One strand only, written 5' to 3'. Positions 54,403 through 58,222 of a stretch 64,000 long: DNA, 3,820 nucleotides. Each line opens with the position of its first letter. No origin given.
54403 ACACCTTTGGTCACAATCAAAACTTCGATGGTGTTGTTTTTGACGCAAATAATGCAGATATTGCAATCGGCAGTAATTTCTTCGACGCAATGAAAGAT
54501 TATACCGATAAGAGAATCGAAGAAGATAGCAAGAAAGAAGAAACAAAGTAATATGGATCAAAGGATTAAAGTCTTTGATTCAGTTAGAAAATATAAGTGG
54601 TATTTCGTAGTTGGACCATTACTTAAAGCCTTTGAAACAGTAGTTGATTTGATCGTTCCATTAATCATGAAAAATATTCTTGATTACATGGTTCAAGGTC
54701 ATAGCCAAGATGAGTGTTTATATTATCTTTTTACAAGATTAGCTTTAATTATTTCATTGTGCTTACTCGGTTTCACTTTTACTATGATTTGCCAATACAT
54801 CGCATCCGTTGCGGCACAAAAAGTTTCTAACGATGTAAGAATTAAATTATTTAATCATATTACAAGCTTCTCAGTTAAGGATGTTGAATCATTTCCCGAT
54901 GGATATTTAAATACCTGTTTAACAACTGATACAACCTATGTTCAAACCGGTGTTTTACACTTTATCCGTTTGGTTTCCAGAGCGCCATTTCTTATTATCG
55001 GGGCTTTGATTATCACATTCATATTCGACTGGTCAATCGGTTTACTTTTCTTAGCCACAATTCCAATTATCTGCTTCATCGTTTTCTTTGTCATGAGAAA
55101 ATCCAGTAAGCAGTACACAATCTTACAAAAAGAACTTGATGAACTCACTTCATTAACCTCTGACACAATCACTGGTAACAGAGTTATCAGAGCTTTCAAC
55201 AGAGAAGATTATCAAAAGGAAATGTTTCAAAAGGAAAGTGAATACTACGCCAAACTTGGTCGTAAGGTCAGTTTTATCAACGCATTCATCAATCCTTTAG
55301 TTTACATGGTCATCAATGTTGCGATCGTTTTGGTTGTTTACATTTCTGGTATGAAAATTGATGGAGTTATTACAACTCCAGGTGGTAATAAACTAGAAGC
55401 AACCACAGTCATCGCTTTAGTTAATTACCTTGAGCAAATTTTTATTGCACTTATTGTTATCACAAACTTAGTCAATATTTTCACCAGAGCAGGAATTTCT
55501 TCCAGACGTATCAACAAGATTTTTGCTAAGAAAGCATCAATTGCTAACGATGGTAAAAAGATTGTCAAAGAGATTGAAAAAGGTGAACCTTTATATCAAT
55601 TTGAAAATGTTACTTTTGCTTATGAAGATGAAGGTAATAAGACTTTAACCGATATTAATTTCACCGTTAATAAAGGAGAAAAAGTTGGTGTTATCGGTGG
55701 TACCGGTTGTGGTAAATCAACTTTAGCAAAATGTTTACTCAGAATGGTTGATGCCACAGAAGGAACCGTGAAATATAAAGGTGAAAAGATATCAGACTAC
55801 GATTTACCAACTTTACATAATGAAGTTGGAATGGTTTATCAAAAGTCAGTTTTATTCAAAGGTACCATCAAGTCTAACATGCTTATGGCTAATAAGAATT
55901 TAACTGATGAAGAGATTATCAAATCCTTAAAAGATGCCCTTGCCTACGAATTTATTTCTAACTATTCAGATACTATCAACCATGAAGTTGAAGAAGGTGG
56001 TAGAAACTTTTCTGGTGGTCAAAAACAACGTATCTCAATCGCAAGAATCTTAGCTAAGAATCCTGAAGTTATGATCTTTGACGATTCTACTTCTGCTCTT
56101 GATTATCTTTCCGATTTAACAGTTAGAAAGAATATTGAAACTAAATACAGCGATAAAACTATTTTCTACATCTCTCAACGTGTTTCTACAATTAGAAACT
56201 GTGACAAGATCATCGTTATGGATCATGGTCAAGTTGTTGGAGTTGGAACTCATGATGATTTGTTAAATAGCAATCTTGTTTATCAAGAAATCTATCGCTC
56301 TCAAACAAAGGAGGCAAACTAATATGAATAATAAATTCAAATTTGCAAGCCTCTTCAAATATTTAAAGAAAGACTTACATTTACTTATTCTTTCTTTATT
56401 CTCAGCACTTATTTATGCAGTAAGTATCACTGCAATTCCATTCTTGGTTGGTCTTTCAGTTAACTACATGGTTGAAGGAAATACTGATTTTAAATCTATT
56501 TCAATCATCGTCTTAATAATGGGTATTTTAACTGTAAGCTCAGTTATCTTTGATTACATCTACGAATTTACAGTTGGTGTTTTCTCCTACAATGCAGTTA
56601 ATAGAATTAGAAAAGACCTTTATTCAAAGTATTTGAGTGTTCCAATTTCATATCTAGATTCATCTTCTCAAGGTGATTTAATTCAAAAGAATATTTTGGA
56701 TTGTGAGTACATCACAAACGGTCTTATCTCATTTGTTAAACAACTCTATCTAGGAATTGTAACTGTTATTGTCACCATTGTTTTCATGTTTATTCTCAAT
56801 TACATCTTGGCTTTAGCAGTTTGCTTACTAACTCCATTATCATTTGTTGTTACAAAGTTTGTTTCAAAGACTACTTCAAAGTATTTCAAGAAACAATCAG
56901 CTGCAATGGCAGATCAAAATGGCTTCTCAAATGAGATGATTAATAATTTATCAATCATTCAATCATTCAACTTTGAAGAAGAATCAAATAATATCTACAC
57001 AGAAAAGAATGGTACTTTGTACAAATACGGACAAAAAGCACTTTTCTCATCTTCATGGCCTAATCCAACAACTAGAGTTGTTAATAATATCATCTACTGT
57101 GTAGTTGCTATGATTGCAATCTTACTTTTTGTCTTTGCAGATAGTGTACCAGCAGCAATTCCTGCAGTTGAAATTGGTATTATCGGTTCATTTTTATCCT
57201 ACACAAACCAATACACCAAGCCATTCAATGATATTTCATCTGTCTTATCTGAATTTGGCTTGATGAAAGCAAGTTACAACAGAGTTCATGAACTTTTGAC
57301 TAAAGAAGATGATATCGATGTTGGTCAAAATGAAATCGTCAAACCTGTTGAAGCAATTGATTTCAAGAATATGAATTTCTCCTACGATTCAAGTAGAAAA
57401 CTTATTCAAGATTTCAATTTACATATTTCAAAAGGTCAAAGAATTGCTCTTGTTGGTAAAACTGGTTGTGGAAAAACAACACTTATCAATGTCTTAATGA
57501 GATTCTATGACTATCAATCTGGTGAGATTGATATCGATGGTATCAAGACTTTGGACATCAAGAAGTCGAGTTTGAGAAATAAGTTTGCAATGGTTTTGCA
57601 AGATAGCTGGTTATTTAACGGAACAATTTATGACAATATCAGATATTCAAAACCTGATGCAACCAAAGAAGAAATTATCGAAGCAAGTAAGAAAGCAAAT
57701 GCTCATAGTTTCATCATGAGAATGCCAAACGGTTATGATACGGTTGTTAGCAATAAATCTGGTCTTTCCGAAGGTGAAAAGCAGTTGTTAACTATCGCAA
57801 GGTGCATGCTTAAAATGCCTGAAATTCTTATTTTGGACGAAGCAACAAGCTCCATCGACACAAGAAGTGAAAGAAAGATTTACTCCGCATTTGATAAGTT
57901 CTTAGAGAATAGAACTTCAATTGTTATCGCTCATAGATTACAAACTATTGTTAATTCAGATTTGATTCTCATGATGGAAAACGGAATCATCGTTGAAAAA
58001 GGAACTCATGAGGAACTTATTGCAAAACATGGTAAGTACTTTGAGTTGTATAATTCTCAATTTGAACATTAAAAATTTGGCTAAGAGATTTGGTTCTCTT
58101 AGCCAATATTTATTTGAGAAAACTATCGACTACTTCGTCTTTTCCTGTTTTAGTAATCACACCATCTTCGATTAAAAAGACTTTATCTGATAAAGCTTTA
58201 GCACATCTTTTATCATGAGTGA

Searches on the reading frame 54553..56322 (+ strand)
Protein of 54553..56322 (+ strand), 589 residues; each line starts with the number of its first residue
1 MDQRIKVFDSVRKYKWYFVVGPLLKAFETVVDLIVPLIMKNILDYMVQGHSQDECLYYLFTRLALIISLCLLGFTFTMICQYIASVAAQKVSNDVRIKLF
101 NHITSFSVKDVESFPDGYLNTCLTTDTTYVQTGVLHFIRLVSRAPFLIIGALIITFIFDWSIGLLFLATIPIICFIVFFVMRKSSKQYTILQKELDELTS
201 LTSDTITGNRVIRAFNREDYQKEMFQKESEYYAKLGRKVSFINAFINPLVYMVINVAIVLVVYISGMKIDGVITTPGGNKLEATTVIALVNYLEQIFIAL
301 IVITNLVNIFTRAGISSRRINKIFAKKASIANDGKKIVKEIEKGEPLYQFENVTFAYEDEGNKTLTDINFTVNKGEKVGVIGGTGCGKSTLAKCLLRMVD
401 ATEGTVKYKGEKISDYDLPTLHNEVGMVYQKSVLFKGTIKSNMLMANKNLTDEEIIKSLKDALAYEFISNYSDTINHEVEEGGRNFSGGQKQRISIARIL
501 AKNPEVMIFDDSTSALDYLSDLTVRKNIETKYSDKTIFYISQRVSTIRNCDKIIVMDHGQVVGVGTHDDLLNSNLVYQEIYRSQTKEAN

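Call 22: search_protein_families(library=pfam, proteins=[window:54553-56322:+], max_evalue=0.001)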
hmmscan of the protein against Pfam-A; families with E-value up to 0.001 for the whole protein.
window:54553-56322:+ (589 aa): 3 families
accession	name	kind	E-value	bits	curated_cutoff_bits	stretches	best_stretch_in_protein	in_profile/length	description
PF00664.28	ABC_membrane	-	4.3e-40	138.5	28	1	20-269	3-250/274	ABC transporter transmembrane region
PF00005.33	ABC_tran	-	6.8e-32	111.4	25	1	365-514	1-137/137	ABC transporter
PF00006.31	ATP-synt_ab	-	0.00068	19.8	29.5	0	367-401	6-40/213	ATP synthase alpha/beta family, nucleotide-binding domain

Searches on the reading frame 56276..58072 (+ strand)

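Call 22: search_protein_families(library=pfam, proteins=[window:56276-58072:+], max_evalue=0.001)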
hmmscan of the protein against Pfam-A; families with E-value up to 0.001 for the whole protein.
window:56276-58072:+ (598 aa): 5 families
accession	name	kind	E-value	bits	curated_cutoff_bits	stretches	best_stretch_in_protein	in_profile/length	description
PF00664.28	ABC_membrane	-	1e-35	124.2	28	1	37-315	1-272/274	ABC transporter transmembrane region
PF00005.33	ABC_tran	-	2.9e-31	109.3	25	1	378-525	2-137/137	ABC transporter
PF03193.22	RsgA_GTPase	-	4.4e-05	23.8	30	1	340-418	59-137/174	RsgA GTPase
PF13304.12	AAA_21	-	4.7e-05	24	27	0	483-551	225-295/304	AAA domain, putative AbiEii toxin, Type IV TA system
PF00004.35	AAA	-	0.00025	22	21.2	0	391-554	2-110/131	ATPase family associated with various cellular activities (AAA)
